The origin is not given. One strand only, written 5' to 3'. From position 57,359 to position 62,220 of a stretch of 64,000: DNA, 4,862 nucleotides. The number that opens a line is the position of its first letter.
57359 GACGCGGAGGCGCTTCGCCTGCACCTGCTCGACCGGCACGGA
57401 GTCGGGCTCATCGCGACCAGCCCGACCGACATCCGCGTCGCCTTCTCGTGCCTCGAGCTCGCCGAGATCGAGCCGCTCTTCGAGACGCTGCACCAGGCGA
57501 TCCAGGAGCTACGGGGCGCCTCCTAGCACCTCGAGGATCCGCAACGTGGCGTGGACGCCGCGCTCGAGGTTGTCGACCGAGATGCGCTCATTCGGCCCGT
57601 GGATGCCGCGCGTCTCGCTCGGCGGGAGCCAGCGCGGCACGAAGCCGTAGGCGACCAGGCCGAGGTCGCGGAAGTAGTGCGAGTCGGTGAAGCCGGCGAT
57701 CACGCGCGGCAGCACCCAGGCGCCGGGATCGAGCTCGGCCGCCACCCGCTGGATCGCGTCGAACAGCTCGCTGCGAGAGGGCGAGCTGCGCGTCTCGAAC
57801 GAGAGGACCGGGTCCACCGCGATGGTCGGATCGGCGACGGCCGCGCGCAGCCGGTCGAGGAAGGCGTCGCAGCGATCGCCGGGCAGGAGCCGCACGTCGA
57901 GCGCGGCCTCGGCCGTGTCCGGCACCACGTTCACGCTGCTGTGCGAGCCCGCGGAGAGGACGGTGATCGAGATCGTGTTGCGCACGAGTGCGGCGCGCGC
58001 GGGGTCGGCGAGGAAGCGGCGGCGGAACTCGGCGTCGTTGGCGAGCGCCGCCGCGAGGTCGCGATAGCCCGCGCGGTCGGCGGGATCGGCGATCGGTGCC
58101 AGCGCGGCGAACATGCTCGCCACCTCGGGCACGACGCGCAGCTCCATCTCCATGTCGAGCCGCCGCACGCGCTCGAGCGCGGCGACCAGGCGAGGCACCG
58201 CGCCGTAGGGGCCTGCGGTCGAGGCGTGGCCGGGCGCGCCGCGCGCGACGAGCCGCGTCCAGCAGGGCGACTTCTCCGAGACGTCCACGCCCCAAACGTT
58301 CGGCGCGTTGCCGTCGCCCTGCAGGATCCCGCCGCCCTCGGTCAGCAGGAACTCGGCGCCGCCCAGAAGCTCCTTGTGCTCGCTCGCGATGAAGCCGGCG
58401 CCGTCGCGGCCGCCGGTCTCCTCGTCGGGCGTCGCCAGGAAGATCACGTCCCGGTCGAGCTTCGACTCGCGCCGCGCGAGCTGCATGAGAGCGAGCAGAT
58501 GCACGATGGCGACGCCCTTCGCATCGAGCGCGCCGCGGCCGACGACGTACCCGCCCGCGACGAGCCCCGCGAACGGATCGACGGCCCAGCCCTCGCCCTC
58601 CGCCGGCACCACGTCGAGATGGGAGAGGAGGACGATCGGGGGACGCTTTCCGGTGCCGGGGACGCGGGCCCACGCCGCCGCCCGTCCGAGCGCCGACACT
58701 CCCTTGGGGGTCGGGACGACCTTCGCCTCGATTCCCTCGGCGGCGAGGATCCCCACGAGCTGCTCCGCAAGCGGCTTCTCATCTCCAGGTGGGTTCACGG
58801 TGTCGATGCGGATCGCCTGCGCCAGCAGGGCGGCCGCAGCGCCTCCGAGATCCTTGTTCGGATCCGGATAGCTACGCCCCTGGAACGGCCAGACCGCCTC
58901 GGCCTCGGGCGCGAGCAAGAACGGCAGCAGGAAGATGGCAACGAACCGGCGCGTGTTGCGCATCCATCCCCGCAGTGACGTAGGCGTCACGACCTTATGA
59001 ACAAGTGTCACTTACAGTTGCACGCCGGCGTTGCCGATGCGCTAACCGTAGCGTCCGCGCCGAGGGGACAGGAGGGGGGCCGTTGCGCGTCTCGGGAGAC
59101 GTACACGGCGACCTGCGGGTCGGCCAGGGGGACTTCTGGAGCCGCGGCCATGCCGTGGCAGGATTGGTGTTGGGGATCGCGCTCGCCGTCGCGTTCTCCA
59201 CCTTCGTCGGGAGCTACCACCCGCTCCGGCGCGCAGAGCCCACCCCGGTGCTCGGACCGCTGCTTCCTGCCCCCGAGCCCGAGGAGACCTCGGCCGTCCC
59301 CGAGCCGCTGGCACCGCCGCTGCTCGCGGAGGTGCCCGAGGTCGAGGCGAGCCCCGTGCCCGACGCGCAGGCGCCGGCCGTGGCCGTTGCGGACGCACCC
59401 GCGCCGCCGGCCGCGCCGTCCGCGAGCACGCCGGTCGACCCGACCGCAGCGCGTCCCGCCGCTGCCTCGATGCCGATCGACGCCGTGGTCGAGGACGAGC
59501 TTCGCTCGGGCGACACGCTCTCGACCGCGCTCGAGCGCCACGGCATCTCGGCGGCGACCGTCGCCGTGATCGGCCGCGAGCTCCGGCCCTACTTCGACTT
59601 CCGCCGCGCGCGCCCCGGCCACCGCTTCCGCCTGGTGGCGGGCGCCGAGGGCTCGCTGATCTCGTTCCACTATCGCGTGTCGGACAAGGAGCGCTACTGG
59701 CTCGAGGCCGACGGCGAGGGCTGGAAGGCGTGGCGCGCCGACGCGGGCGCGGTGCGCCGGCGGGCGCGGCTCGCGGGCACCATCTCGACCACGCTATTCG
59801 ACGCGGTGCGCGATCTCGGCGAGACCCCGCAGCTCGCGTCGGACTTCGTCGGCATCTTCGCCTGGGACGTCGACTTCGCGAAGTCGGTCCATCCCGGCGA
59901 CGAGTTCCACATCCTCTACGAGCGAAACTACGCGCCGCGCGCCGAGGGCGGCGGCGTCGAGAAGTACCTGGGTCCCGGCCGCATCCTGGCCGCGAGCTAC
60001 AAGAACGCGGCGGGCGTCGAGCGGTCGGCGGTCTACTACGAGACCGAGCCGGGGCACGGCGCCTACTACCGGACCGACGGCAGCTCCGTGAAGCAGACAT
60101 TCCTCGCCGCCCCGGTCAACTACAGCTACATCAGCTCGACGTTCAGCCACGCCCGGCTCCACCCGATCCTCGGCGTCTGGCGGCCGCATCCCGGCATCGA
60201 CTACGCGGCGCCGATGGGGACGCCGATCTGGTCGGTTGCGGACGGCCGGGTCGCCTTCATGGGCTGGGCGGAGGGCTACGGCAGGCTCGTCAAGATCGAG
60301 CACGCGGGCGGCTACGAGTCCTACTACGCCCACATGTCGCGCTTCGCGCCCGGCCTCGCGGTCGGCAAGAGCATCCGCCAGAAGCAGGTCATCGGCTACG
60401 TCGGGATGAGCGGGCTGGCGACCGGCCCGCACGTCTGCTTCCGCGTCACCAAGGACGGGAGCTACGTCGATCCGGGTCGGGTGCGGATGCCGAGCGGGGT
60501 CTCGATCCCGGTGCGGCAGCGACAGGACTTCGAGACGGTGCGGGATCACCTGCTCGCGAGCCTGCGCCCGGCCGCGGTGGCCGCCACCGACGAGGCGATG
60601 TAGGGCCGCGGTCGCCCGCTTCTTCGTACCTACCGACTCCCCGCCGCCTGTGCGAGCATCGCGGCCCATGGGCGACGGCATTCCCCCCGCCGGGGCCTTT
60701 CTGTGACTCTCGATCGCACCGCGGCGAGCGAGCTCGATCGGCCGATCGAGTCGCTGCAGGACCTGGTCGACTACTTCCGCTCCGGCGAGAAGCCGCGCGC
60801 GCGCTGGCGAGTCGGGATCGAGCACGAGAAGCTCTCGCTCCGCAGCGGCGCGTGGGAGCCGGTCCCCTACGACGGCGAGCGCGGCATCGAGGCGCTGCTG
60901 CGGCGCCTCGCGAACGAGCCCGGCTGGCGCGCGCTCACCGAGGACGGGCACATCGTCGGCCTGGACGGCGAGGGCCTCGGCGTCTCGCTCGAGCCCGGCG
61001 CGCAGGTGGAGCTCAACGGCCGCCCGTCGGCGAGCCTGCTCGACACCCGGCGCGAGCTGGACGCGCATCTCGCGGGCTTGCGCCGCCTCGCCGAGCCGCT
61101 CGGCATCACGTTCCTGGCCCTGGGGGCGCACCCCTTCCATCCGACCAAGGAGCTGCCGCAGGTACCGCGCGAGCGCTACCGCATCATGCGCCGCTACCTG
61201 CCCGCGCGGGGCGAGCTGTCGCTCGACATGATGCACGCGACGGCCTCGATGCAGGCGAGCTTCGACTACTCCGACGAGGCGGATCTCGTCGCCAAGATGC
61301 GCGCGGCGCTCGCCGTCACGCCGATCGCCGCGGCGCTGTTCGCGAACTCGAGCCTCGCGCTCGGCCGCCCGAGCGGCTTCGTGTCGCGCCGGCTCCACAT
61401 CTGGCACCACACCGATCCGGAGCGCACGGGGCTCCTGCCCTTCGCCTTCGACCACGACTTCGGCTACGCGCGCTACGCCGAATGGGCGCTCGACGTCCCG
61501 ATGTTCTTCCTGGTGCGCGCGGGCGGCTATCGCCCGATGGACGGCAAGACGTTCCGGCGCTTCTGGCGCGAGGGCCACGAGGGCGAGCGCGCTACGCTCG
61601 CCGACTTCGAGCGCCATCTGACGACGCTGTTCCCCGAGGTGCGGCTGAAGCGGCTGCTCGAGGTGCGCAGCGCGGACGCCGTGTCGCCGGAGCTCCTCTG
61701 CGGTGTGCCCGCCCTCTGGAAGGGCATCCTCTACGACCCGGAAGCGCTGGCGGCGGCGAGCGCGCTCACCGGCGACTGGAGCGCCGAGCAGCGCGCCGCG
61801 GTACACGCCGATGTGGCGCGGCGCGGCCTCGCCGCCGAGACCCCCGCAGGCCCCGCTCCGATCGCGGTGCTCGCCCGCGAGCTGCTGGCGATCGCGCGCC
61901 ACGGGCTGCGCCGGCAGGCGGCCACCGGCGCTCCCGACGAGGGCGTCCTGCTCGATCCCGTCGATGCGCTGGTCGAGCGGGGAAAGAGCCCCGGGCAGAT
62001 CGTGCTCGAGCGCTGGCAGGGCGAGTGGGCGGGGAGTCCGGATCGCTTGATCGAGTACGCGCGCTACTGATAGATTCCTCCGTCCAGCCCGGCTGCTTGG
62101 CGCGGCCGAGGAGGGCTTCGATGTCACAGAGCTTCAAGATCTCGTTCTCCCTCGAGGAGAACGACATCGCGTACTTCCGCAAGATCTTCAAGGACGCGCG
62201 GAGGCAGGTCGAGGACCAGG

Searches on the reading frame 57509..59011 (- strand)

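Call 20: search_protein_families(library=pfam, proteins=[window:57509-59011:-], max_evalue=0.0001)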
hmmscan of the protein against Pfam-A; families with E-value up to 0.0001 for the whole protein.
window:57509-59011:- (500 aa): 3 families
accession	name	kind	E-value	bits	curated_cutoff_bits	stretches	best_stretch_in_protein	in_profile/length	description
PF01546.33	Peptidase_M20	-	7.7e-28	98.2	24.6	1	128-494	2-205/206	Peptidase family M20/M25/M40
PF07687.19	M20_dimer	-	1.8e-09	37.9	21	1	245-394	2-101/107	Peptidase dimerisation domain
PF04389.22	Peptidase_M28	-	1e-06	29.1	21.3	1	115-215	4-83/193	Peptidase family M28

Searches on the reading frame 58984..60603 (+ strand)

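Call 20: search_protein_families(library=pfam, proteins=[window:58984-60603:+], max_evalue=0.0001)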
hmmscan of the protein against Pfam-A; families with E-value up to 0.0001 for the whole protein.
window:58984-60603:+ (539 aa): 2 families
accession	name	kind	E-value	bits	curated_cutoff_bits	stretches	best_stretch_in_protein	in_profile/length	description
PF01551.29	Peptidase_M23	-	7.8e-30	103.4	28.7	1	401-497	2-96/96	Peptidase family M23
PF19425.4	Csd3_N2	-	1.8e-07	31.6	27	0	261-387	7-120/122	Csd3 second domain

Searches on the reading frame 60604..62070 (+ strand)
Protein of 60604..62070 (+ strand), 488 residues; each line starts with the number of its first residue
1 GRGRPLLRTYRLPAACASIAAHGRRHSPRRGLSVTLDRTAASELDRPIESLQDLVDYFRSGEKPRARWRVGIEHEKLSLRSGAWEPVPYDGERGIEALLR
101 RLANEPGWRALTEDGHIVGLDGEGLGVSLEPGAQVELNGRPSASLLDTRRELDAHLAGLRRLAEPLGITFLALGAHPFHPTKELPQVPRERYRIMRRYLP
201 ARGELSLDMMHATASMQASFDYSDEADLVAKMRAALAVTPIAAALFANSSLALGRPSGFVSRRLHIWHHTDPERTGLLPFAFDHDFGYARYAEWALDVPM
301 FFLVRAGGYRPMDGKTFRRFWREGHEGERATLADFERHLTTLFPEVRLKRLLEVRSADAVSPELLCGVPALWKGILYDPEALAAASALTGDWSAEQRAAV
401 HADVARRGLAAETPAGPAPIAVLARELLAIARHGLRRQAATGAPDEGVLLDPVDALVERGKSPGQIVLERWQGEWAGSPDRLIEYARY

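Call 20: search_protein_families(library=pfam, proteins=[window:60604-62070:+], max_evalue=0.0001)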
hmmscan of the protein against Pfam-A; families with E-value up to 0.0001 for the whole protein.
window:60604-62070:+ (488 aa): 1 family
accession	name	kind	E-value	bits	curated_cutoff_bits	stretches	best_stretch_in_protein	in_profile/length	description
PF04107.18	GCS2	-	9.6e-61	206.1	21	1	101-388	15-286/291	Glutamate-cysteine ligase family 2(GCS2)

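Call 39: find_encoding_contigs(protein=window:60703-62070:+, flank=10000, max_places=3)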
Protein window:60703-62070:+ (455 aa): 2 contigs read that carry it; 2 places shown.
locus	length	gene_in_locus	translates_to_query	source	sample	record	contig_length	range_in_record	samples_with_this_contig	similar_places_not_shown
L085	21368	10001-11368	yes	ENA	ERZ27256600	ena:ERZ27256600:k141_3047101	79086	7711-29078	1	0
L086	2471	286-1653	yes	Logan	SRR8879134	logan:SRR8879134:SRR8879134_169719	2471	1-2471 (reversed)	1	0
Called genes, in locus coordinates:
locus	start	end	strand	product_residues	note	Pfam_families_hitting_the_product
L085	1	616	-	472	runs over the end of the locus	PF00072:Response_reg, PF00158:Sigma54_activat, PF13191:AAA_16 (weak), PF14532:Sigma54_activ_2, PF00004:AAA (weak), PF07728:AAA_5, PF25601:AAA_lid_14, PF02954:HTH_8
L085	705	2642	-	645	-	PF25601:AAA_lid_14, PF00512:HisKA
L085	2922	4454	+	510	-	PF02511:Thy1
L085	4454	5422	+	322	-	-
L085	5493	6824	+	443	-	PF00155:Aminotran_1_2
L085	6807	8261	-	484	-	PF04389:Peptidase_M28 (weak), PF01546:Peptidase_M20, PF07687:M20_dimer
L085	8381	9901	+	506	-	PF19425:Csd3_N2 (faint), PF01551:Peptidase_M23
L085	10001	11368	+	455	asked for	PF04107:GCS2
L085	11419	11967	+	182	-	PF06803:DUF1232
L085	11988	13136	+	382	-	PF00072:Response_reg, PF08448:PAS_4 (weak)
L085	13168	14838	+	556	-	-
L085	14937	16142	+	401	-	PF00462:Glutaredoxin, PF07992:Pyr_redox_2, PF13738:Pyr_redox_3, PF00070:Pyr_redox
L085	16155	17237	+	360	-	PF00989:PAS, PF08448:PAS_4, PF13426:PAS_9, PF08447:PAS_3 (faint), PF00512:HisKA, PF00072:Response_reg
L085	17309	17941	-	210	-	PF02245:Pur_DNA_glyco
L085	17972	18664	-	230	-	PF18912:DZR_2 (faint), PF00156:Pribosyltran (weak)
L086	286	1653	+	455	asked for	PF04107:GCS2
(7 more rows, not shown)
